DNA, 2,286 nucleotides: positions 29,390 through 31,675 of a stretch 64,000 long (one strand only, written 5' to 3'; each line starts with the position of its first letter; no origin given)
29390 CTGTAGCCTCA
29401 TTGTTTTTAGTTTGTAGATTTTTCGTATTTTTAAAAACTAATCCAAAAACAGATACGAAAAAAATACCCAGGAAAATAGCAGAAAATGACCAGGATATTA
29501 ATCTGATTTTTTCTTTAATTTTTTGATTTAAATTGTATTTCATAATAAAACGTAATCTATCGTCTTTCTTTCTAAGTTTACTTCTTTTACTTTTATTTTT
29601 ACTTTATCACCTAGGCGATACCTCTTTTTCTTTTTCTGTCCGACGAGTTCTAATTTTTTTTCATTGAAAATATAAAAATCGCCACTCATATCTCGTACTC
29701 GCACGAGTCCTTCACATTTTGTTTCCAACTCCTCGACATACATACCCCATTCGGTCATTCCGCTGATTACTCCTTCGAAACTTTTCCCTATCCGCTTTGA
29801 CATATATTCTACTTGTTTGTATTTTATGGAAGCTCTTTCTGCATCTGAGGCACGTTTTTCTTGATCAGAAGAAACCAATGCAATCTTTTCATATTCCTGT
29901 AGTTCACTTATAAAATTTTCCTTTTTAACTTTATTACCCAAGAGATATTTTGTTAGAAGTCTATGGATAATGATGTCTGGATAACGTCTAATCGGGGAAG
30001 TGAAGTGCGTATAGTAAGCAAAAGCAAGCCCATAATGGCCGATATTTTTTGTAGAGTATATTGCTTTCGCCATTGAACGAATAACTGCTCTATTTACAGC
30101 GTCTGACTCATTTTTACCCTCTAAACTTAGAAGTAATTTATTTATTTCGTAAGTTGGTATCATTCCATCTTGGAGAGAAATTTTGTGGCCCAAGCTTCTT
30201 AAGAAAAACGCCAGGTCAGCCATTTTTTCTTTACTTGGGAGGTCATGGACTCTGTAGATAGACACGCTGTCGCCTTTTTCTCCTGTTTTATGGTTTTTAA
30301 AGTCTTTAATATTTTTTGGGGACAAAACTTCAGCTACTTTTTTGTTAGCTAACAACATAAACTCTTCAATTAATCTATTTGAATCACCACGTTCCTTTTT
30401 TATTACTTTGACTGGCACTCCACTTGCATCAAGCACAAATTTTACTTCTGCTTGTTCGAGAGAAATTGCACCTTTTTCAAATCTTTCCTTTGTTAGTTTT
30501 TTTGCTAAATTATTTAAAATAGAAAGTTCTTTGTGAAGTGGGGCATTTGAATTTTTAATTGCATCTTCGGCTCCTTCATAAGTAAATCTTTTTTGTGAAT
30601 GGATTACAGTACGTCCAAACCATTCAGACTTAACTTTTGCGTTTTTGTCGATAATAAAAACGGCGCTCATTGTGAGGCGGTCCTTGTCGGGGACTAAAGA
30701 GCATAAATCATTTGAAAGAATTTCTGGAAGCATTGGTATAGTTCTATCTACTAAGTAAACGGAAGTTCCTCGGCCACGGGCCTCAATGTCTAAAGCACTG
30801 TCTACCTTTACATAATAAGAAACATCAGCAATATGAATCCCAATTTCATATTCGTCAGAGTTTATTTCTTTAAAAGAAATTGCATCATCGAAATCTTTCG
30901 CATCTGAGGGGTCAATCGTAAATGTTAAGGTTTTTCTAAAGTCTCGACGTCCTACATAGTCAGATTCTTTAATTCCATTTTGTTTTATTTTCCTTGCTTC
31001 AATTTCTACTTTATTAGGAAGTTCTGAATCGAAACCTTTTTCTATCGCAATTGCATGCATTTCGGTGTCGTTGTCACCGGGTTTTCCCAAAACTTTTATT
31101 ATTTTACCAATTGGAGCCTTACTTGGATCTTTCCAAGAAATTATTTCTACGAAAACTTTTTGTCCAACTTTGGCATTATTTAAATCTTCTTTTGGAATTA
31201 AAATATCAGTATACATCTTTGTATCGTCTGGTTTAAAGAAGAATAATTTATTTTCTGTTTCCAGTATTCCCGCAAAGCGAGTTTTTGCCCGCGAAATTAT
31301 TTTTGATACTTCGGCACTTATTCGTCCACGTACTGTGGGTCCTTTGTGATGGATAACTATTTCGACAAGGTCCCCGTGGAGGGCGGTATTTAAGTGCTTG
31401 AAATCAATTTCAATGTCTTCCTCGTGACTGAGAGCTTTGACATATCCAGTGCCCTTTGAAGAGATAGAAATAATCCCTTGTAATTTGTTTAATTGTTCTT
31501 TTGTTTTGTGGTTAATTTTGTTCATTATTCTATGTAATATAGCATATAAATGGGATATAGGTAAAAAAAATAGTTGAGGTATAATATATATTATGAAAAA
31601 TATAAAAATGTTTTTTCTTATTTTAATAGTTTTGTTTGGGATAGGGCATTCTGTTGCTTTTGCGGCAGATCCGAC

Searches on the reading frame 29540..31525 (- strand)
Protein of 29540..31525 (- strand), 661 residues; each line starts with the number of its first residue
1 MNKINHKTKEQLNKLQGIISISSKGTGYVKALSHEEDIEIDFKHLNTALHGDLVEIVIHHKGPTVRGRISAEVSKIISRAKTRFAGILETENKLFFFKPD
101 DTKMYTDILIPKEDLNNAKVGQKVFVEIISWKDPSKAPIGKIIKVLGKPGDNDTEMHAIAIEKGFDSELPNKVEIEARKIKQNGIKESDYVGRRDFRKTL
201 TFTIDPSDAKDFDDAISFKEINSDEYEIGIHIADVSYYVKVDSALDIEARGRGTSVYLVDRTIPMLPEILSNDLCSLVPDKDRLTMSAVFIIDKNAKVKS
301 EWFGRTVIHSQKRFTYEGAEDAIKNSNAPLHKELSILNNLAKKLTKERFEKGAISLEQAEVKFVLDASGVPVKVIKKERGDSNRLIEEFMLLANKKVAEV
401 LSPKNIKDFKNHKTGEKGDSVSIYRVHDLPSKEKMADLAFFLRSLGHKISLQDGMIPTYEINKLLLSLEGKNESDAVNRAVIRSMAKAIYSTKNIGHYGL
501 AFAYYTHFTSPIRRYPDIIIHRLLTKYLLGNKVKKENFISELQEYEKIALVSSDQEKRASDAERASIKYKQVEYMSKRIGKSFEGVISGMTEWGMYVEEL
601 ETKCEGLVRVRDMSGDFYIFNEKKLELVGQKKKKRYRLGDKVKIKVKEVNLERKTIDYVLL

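Call 37: search_protein_families(library=pfam, proteins=[window:29540-31525:-], max_evalue=0.01)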
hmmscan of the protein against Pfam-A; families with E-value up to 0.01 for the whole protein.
window:29540-31525:- (661 aa): 6 families
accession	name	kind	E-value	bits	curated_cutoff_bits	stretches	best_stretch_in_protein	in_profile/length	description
PF00773.25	RNB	-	7.4e-106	354.5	29.3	1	193-528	1-324/326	RNB domain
PF17876.7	CSD2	-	7.7e-25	87.2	26.2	1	96-168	1-72/74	Cold shock domain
PF08206.17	OB_RNB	-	7.8e-12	45.2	24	2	17-68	1-50/58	Ribonuclease B OB domain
PF17849.7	OB_Dis3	-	1.7e-11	44.5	22.8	1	95-163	2-76/77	Dis3-like cold-shock domain 2 (CSD2)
PF00575.29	S1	-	1e-06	29.4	22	1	578-657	3-70/74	S1 RNA binding domain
PF22896.3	OB_RNR_1st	-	2.2e-05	25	28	0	16-57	45-88/99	Ribonuclease R, OB first domain, N-terminal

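Call 45: find_homologous_proteins(query=window:29540-31525:-, max_evalue=1e-80)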
Query window:29540-31525:- (661 aa): 7999 proteins with E <= 1e-80 among 8000 candidates; the best 120 are listed.
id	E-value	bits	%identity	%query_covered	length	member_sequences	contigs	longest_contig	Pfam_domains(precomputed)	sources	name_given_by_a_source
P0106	0.0e+0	1450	100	100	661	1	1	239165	PF17849.8,PF00575.30,PF00773.26,PF08206.18,PF22896.4,PF17876.8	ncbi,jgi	ncbi:MAG: ribonuclease R [Candidatus Paceibacterota bacterium]|jgi:ribonuclease R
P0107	0.0e+0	1227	84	100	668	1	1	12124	PF17849.8,PF00575.30,PF00773.26,PF08206.18,PF17876.8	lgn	-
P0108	0.0e+0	1210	84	100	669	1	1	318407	PF17849.8,PF00575.30,PF00773.26,PF08206.18,PF17876.8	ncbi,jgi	ncbi:MAG: ribonuclease R [Candidatus Paceibacterota bacterium]|jgi:ribonuclease R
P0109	0.0e+0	1195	83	100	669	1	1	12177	PF17849.8,PF00575.30,PF00773.26,PF08206.18,PF17876.8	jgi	jgi:ribonuclease R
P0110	0.0e+0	1160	79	100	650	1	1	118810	PF17849.8,PF00575.30,PF00773.26,PF08206.18,PF17876.8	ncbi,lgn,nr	ncbi:ribonuclease R [Candidatus Nomurabacteria bacterium]|nr:ribonuclease R [Candidatus Nomurabacter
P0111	0.0e+0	1148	80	100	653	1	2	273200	PF17849.8,PF00575.30,PF00773.26,PF08206.18,PF22896.4,PF17876.8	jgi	jgi:ribonuclease R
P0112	0.0e+0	1148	80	100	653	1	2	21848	PF17849.8,PF00575.30,PF00773.26,PF08206.18,PF22896.4,PF17876.8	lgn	-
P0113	0.0e+0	1141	80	100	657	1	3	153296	PF17849.8,PF00575.30,PF00773.26,PF08206.18,PF17876.8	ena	-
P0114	0.0e+0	1139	80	100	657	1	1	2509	PF17849.8,PF00575.30,PF00773.26,PF08206.18,PF17876.8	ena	-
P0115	0.0e+0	1139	80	98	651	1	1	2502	PF17849.8,PF00575.30,PF00773.26,PF08206.18,PF17876.8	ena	-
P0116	0.0e+0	1138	80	98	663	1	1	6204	PF17849.8,PF00773.26,PF08206.18,PF17876.8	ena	-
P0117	0.0e+0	1136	79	99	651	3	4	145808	PF17849.8,PF00575.30,PF00773.26,PF08206.18,PF17876.8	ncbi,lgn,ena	-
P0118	0.0e+0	1132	80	98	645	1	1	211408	PF17849.8,PF00575.30,PF00773.26,PF08206.18,PF17876.8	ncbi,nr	ncbi:MAG: ribonuclease R [Candidatus Pacebacteria bacterium]|nr:ribonuclease R [Candidatus Paceibact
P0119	0.0e+0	1128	80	98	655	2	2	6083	PF17849.8,PF00575.30,PF00773.26,PF08206.18,PF17876.8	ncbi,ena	-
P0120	0.0e+0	1126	80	100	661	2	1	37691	PF17849.8,PF00575.30,PF00773.26,PF08206.18,PF17876.8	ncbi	ncbi:MAG: ribonuclease R [bacterium]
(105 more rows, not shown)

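Call 46: find_encoding_contigs(protein=P0108, flank=10000, max_places=2)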
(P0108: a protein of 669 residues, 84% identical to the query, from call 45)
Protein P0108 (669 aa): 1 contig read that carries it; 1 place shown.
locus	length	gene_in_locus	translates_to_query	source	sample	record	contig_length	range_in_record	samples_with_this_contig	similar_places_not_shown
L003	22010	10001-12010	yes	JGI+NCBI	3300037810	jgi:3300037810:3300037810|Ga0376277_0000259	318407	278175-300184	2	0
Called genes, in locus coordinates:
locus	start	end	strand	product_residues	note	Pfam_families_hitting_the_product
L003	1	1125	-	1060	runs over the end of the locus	PF04563:RNA_pol_Rpb2_1, PF04561:RNA_pol_Rpb2_2, PF04565:RNA_pol_Rpb2_3, PF10385:RNA_pol_Rpb2_45, PF00562:RNA_pol_Rpb2_6, PF04560:RNA_pol_Rpb2_7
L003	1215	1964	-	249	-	PF01746:tRNA_m1G_MT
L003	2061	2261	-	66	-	-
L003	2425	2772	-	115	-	PF13083:KH_KhpA-B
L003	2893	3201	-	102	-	PF00886:Ribosomal_S16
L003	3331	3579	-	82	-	-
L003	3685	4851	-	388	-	PF01471:PG_binding_1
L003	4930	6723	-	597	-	PF01471:PG_binding_1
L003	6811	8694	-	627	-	PF01471:PG_binding_1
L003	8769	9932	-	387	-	PF01471:PG_binding_1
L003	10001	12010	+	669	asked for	PF08206:OB_RNB (weak), PF17849:OB_Dis3, PF17876:CSD2, PF00773:RNB, PF00575:S1 (weak)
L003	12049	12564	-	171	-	PF07963:N_methyl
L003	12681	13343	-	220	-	PF01797:Y1_Tnp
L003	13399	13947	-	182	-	-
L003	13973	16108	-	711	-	PF02463:SMC_N, PF13175:AAA_15, PF13476:AAA_23, PF13304:AAA_21 (faint)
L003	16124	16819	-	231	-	PF22935:RM44_endonuclase, PF14622:Ribonucleas_3_3, PF00636:Ribonuclease_3, PF00035:dsrm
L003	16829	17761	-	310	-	PF01029:NusB, PF00293:NUDIX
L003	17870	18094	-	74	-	PF01783:Ribosomal_L32p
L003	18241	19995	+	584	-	PF07973:tRNA_SAD (weak), PF00587:tRNA-synt_2b, PF03129:HGTP_anticodon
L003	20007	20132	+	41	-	-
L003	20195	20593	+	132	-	PF01371:Trp_repressor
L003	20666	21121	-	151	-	-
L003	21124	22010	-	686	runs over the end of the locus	PF02518:HATPase_c, PF00204:DNA_gyraseB, PF01751:Toprim, PF00986:DNA_gyraseB_C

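Call 47: find_encoding_contigs(protein=P0107, flank=10000, max_places=2)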
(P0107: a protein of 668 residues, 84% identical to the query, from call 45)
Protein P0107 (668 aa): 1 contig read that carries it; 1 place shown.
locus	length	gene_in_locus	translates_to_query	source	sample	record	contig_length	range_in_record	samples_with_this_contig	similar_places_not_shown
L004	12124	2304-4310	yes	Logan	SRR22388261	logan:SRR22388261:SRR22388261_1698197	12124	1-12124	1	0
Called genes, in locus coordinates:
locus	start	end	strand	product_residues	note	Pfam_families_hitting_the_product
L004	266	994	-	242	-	PF01746:tRNA_m1G_MT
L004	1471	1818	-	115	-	PF13083:KH_KhpA-B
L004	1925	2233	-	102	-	PF00886:Ribosomal_S16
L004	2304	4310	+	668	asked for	PF08206:OB_RNB (weak), PF17849:OB_Dis3, PF17876:CSD2, PF00773:RNB, PF00575:S1 (weak)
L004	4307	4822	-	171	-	PF07963:N_methyl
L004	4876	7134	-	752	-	PF02463:SMC_N, PF13175:AAA_15, PF13476:AAA_23, PF13304:AAA_21 (faint)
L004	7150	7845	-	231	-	PF22935:RM44_endonuclase, PF14622:Ribonucleas_3_3, PF00636:Ribonuclease_3, PF00035:dsrm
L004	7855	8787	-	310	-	PF01029:NusB, PF00293:NUDIX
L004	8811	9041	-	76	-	PF01783:Ribosomal_L32p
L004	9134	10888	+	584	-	PF00587:tRNA-synt_2b, PF03129:HGTP_anticodon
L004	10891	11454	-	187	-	PF13563:2_5_RNA_ligase2 (weak), PF02834:LigT_PEase (faint)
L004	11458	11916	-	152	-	-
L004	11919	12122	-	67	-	?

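Call 48: find_encoding_contigs(protein=P0109, flank=10000, max_places=2)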
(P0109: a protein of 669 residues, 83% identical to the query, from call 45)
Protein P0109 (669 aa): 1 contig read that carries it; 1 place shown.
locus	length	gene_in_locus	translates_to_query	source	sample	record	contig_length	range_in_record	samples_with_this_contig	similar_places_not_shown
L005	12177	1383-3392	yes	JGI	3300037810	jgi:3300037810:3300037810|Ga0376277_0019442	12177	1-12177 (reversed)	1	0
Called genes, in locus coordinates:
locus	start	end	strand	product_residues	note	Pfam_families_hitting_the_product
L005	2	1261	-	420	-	?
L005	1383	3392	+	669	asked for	PF08206:OB_RNB, PF17849:OB_Dis3, PF17876:CSD2, PF00773:RNB, PF00575:S1 (weak)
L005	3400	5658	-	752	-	PF02463:SMC_N, PF13175:AAA_15, PF13476:AAA_23, PF13304:AAA_21 (weak)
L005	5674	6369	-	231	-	PF22935:RM44_endonuclase, PF14622:Ribonucleas_3_3, PF00636:Ribonuclease_3, PF00035:dsrm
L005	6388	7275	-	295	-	PF01029:NusB, PF00293:NUDIX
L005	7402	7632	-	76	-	PF01783:Ribosomal_L32p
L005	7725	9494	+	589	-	PF07973:tRNA_SAD (weak), PF00587:tRNA-synt_2b, PF03129:HGTP_anticodon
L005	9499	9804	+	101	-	-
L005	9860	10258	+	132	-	PF01371:Trp_repressor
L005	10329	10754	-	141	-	PF01451:LMWPc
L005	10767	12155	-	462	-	-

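Call 56: find_encoding_contigs(protein=P0110, flank=10000, max_places=2)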
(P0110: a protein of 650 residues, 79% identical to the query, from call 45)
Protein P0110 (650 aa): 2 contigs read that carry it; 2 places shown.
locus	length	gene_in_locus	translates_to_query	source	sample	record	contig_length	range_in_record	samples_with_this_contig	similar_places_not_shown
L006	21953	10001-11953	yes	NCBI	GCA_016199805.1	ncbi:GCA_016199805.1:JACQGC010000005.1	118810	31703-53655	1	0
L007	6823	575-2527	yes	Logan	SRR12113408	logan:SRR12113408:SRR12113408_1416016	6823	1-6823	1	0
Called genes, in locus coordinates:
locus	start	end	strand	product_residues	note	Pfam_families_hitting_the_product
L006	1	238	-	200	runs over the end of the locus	PF01936:NYN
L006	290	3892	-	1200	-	PF04997:RNA_pol_Rpb1_1, PF00623:RNA_pol_Rpb1_2, PF04983:RNA_pol_Rpb1_3, PF04998:RNA_pol_Rpb1_5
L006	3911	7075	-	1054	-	PF04563:RNA_pol_Rpb2_1, PF04561:RNA_pol_Rpb2_2, PF04565:RNA_pol_Rpb2_3, PF10385:RNA_pol_Rpb2_45, PF00562:RNA_pol_Rpb2_6, PF04560:RNA_pol_Rpb2_7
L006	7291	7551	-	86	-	PF15738:YafQ_toxin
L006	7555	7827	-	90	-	PF04221:RelB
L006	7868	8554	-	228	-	PF01746:tRNA_m1G_MT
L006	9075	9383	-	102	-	PF00886:Ribosomal_S16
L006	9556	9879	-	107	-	-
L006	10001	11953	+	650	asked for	PF08206:OB_RNB (faint), PF17849:OB_Dis3, PF17876:CSD2, PF00773:RNB, PF00575:S1 (weak)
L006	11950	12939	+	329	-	PF09587:PGA_cap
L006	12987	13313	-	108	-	-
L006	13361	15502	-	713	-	PF02463:SMC_N, PF13175:AAA_15, PF13476:AAA_23, PF13304:AAA_21 (weak)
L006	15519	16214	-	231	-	PF22935:RM44_endonuclase, PF14622:Ribonucleas_3_3, PF00636:Ribonuclease_3, PF00035:dsrm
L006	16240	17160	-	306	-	PF01029:NusB, PF00293:NUDIX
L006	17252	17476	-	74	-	PF01783:Ribosomal_L32p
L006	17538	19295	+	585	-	PF07973:tRNA_SAD (weak), PF00587:tRNA-synt_2b, PF03129:HGTP_anticodon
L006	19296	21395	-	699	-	PF02518:HATPase_c, PF00204:DNA_gyraseB, PF01751:Toprim, PF00986:DNA_gyraseB_C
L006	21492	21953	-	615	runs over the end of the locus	PF03483:B3_4, PF03484:B5, PF17759:tRNA_synthFbeta (weak), PF03147:FDX-ACB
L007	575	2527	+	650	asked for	PF08206:OB_RNB (faint), PF17849:OB_Dis3, PF17876:CSD2, PF00773:RNB, PF00575:S1 (weak)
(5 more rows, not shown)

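Call 57: find_encoding_contigs(protein=P0111, flank=10000, max_places=2)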
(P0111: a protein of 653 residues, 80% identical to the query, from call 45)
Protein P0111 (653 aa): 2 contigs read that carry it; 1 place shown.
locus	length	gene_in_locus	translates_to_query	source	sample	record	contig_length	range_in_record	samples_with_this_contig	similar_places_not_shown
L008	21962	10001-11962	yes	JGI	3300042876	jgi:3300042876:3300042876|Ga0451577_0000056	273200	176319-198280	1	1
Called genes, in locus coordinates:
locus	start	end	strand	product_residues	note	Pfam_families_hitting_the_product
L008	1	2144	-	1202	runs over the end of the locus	PF04997:RNA_pol_Rpb1_1, PF00623:RNA_pol_Rpb1_2, PF04983:RNA_pol_Rpb1_3, PF05000:RNA_pol_Rpb1_4 (weak), PF04998:RNA_pol_Rpb1_5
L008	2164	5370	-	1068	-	PF04563:RNA_pol_Rpb2_1, PF04561:RNA_pol_Rpb2_2, PF04565:RNA_pol_Rpb2_3, PF10385:RNA_pol_Rpb2_45, PF00562:RNA_pol_Rpb2_6, PF04560:RNA_pol_Rpb2_7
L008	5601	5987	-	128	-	-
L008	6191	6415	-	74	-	-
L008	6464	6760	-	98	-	-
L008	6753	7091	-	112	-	-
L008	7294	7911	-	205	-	PF01746:tRNA_m1G_MT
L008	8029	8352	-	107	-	-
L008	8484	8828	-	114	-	PF13083:KH_KhpA-B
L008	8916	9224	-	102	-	PF00886:Ribosomal_S16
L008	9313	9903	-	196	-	-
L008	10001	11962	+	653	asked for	PF08206:OB_RNB (weak), PF22896:OB_RNR_1st (faint), PF08206:OB_RNB (weak), PF17849:OB_Dis3, PF17876:CSD2, PF00773:RNB, PF00575:S1 (weak)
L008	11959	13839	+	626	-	PF00768:Peptidase_S11, PF13354:Beta-lactamase2, PF09587:PGA_cap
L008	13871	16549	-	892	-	PF16403:Bact_surface_Ig-like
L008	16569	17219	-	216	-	-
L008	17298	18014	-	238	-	-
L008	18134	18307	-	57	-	-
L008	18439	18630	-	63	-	-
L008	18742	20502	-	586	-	PF19078:Big_12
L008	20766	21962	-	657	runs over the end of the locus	PF01471:PG_binding_1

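Call 79: find_encoding_contigs(protein=P0106, flank=10000, max_places=3)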
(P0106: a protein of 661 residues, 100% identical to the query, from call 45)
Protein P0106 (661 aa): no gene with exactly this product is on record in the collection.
